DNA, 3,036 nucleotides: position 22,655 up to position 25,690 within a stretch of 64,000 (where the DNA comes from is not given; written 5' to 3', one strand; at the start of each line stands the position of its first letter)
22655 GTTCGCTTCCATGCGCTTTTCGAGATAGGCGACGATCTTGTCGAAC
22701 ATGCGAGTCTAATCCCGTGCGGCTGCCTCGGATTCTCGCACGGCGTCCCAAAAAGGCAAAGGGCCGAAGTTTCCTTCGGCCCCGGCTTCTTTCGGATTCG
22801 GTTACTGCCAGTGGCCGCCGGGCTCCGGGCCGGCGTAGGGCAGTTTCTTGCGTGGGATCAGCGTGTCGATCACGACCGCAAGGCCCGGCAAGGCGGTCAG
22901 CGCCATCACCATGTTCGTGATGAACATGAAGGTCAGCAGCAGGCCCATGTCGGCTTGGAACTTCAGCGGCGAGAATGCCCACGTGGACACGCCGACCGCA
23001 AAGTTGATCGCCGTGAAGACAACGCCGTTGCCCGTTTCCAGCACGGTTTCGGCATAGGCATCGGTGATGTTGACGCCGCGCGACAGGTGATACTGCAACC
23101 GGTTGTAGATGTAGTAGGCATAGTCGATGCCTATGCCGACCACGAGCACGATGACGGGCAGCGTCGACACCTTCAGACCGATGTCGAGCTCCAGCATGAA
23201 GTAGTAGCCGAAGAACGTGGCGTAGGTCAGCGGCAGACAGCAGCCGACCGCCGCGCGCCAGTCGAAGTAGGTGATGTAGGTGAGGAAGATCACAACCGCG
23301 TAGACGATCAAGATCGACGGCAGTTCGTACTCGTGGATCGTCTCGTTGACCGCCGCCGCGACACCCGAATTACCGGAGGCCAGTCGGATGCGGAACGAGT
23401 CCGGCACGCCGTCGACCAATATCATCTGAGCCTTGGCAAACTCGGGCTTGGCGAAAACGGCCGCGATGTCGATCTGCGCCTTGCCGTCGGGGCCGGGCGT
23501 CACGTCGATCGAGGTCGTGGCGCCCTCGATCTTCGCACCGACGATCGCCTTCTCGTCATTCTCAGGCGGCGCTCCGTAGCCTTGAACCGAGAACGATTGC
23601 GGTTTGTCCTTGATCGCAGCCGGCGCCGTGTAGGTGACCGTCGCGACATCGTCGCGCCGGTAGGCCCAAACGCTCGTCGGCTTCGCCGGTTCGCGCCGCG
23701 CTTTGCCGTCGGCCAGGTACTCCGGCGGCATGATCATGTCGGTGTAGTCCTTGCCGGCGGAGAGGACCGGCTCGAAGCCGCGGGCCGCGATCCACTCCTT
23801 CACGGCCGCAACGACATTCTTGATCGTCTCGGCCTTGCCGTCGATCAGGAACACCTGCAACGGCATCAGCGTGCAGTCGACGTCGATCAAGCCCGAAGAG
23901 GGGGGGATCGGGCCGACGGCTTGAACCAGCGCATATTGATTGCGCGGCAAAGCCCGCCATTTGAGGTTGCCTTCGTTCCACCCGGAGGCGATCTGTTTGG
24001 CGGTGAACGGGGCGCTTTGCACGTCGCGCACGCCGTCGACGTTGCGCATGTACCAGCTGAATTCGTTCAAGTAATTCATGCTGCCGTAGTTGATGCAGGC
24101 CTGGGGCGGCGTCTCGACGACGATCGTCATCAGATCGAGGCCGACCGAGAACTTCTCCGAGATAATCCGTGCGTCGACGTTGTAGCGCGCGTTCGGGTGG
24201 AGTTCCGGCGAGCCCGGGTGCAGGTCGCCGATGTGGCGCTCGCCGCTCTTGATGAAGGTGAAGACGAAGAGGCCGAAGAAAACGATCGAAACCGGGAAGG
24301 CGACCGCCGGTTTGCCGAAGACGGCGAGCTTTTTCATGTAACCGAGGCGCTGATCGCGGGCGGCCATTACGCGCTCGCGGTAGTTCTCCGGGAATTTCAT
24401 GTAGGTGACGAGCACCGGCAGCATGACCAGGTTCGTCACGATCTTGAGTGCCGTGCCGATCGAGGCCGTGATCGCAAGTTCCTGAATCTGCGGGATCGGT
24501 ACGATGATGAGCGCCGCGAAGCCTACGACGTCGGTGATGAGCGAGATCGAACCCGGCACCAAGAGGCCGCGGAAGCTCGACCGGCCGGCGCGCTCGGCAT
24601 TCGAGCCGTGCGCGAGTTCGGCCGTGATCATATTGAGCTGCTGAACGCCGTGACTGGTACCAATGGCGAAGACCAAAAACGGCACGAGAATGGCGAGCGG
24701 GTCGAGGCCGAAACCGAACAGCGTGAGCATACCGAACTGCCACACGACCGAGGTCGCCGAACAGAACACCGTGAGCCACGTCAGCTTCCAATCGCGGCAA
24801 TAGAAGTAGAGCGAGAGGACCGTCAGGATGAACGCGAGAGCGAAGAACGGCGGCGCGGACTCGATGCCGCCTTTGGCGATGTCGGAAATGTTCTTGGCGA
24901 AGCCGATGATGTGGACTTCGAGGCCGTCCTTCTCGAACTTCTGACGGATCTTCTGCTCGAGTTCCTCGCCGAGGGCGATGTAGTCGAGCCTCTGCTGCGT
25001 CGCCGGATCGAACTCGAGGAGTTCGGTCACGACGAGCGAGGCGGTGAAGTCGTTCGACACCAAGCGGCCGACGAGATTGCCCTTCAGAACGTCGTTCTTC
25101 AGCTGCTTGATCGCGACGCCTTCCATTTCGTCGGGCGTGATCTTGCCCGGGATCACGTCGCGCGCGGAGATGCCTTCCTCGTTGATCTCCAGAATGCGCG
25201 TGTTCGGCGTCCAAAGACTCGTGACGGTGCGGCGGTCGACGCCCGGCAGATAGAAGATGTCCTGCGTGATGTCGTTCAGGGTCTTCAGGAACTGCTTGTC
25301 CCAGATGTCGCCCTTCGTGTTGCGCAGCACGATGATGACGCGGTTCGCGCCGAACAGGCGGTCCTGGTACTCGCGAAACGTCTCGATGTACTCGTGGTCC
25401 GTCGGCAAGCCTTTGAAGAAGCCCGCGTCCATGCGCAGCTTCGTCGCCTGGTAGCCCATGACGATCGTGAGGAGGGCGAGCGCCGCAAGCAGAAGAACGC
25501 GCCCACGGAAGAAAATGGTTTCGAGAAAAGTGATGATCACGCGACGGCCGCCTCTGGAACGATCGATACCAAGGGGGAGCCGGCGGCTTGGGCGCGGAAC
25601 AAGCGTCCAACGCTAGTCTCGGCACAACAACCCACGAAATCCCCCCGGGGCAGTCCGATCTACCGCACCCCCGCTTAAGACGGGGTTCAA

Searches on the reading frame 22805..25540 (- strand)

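Call 71: search_protein_families(library=pfam, proteins=[window:22805-25540:-], max_evalue=0.0001)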
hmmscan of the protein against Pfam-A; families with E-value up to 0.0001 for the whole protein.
window:22805-25540:- (912 aa): 3 families
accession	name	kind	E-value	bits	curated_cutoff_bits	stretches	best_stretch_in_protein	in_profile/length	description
PF03176.21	MMPL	-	1.3e-14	54.3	20.5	2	726-891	129-302/333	MMPL family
PF02460.24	Patched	-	1.5e-08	34.9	23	1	252-375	29-151/156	Patched SSD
PF12349.14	Sterol-sensing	-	2.8e-06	27.7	22.3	1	251-378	6-134/153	Sterol-sensing domain of SREBP cleavage-activation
